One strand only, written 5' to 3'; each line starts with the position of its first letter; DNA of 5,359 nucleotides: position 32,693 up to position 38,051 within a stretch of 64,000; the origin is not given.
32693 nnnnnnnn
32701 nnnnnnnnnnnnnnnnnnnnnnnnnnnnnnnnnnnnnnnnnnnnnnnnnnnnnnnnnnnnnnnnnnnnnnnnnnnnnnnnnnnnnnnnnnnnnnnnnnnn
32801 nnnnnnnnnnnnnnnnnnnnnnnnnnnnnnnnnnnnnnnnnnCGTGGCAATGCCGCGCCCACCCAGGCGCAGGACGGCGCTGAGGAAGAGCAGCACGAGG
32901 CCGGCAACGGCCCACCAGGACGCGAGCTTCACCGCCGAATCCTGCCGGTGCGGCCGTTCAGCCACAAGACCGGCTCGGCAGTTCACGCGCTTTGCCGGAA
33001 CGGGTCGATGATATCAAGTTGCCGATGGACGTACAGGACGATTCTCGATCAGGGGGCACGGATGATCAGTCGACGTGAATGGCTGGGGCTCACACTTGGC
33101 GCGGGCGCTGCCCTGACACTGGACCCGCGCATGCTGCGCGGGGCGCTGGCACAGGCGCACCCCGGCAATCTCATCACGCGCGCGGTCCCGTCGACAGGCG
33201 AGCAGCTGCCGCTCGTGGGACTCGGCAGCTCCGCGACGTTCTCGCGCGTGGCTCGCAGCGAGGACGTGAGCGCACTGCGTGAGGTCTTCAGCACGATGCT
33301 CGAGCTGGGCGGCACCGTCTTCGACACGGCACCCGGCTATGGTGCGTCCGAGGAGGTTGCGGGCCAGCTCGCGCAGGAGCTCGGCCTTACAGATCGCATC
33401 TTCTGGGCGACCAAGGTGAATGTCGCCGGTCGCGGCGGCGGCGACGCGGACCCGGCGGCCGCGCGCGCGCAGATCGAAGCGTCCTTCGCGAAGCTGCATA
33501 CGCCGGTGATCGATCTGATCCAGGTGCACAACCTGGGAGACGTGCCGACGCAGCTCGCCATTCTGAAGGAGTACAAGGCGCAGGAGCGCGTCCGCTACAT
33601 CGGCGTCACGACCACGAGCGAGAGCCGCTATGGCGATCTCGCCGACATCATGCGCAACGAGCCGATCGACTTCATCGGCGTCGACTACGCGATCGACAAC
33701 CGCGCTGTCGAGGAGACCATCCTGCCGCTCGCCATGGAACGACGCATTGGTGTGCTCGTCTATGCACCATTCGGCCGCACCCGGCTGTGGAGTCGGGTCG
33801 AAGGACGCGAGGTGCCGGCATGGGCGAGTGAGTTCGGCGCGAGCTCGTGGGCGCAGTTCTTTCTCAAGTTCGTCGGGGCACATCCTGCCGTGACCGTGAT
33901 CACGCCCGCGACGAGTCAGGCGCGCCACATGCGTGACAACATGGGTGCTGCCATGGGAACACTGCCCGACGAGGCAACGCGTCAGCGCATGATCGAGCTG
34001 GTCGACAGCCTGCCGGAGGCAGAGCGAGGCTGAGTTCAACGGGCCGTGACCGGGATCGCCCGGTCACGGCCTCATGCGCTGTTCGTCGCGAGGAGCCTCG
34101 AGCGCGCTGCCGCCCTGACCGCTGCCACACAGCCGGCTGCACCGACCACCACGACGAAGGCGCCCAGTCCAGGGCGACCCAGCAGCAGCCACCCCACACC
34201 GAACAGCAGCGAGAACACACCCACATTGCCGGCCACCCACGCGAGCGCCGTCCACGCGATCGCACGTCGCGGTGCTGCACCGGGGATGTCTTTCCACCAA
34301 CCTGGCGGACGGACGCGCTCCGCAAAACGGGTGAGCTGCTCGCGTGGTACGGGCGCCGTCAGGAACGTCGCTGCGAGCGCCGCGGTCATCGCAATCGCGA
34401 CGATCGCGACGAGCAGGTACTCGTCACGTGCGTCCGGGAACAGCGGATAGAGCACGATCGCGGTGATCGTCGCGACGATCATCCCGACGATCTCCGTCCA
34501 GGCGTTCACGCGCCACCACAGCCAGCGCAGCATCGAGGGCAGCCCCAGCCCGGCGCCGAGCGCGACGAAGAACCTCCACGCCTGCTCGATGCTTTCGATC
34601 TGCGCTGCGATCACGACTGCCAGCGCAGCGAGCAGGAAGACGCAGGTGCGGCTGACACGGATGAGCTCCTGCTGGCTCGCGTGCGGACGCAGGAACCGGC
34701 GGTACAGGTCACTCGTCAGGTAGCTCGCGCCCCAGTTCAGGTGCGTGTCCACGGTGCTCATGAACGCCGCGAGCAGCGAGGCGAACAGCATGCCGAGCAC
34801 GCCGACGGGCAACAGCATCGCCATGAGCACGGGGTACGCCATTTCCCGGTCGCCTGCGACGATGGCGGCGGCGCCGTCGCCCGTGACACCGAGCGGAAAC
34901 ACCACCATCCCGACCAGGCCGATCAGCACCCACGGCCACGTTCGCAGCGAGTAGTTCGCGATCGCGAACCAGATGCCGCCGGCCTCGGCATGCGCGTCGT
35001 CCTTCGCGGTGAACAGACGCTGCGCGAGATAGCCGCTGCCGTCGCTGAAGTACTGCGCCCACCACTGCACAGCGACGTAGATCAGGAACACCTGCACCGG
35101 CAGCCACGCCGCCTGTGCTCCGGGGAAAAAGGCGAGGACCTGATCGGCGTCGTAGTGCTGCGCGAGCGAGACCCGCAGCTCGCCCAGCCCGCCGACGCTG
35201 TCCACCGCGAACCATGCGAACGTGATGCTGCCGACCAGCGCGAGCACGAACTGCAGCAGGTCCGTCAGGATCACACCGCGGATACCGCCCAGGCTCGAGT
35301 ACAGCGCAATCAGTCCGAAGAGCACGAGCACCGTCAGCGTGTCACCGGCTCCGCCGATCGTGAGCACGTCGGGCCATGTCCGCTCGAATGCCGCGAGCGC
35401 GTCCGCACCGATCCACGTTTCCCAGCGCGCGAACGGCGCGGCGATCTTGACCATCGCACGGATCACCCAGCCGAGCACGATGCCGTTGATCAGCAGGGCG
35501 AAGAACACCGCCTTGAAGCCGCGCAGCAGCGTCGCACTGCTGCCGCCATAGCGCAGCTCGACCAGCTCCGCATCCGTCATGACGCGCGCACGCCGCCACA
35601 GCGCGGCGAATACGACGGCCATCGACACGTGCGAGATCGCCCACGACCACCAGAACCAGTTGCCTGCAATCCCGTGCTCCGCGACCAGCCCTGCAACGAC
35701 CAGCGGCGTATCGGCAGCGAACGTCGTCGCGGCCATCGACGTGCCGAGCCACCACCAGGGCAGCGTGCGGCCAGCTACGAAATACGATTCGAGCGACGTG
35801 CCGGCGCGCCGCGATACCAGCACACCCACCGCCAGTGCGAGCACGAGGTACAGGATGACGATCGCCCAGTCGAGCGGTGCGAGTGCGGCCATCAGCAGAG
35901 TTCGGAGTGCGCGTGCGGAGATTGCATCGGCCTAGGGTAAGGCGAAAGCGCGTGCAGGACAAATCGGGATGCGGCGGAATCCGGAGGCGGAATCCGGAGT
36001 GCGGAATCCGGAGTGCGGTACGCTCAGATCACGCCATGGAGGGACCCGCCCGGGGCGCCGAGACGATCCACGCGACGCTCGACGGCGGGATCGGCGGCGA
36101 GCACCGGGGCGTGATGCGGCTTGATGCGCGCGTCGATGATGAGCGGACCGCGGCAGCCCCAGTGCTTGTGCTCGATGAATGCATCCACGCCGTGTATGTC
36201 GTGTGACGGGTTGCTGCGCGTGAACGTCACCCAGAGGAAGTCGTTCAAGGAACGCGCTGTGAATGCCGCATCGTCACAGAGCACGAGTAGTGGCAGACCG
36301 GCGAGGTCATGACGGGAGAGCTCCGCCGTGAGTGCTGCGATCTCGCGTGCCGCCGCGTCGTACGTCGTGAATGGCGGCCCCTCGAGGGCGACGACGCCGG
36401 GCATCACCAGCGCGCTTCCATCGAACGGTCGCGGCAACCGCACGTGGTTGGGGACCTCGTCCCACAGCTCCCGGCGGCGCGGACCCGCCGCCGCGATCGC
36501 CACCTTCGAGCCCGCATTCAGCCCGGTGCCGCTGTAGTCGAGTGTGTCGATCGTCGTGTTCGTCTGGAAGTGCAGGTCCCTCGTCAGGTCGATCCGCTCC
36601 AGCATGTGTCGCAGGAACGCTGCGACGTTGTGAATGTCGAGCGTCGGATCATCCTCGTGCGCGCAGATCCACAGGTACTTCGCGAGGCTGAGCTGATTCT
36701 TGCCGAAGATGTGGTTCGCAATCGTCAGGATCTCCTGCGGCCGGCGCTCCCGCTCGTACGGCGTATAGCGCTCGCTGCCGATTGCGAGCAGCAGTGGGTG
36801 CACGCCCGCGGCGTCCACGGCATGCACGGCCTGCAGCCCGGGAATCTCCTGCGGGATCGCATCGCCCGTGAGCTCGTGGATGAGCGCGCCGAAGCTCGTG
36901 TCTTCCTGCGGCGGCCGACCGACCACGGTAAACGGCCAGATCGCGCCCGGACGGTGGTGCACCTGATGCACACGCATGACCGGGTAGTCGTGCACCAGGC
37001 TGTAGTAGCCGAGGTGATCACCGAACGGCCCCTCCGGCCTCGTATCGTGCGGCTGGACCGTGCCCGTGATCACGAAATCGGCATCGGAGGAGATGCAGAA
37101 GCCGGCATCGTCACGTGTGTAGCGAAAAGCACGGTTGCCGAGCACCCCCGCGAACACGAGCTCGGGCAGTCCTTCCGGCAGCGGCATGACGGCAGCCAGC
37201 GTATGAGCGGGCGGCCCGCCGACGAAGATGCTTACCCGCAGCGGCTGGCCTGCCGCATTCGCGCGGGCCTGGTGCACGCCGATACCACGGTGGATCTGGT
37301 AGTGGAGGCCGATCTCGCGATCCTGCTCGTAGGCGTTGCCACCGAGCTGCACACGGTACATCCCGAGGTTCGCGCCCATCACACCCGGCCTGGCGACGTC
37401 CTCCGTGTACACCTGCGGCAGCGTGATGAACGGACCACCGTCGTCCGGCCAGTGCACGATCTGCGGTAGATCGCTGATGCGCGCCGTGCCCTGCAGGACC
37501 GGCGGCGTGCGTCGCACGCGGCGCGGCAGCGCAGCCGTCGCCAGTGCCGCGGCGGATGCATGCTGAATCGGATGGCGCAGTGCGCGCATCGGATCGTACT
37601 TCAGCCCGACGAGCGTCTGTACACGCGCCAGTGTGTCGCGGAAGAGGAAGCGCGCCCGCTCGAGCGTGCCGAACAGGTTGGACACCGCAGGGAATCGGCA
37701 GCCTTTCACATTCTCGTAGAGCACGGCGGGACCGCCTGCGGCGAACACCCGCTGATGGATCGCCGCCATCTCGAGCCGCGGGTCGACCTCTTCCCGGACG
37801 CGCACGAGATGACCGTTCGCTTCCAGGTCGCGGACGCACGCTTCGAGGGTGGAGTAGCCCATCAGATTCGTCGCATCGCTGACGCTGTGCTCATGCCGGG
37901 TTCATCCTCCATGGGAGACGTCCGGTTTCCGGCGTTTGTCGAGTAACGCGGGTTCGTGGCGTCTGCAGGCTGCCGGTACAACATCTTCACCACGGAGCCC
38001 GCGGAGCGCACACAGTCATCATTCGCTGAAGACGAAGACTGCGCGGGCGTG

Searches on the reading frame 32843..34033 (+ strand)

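Call 17: search_protein_families(library=pfam, proteins=[window:32843-34033:+], max_evalue=0.001)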
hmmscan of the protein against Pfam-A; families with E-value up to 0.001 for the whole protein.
window:32843-34033:+ (396 aa): 1 family
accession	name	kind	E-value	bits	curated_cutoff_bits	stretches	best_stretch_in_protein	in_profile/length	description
PF00248.27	Aldo_ket_red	-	2.8e-23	82.9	24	1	126-378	3-282/291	Aldo/keto reductase family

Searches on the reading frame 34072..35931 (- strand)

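Call 17: search_protein_families(library=pfam, proteins=[window:34072-35931:-], max_evalue=0.001)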
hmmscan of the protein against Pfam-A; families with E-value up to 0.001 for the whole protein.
window:34072-35931:- (619 aa): 1 family
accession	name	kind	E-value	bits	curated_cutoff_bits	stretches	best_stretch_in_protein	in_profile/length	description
PF00474.23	SSF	-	8.4e-37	127.4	22.8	2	198-486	121-405/406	Sodium:solute symporter family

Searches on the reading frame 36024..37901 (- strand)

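Call 30: search_protein_families(library=pfam, proteins=[window:36024-37901:-], max_evalue=0.001)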
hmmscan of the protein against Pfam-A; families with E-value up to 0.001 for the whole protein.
window:36024-37901:- (625 aa): 3 families
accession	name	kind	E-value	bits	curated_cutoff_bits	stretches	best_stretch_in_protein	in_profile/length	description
PF01977.22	UbiD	-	6.8e-61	205.5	23.3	1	139-330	20-206/206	3-octaprenyl-4-hydroxybenzoate carboxy-lyase Rift-related domain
PF20696.2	UbiD_C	-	4.3e-32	111.2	24.2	1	337-471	3-127/127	3-octaprenyl-4-hydroxybenzoate carboxy-lyase C-terminal domain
PF20695.2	UbiD_N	-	3.3e-24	85.2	24.3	1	24-98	2-75/78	3-octaprenyl-4-hydroxybenzoate carboxy-lyase N-terminal domain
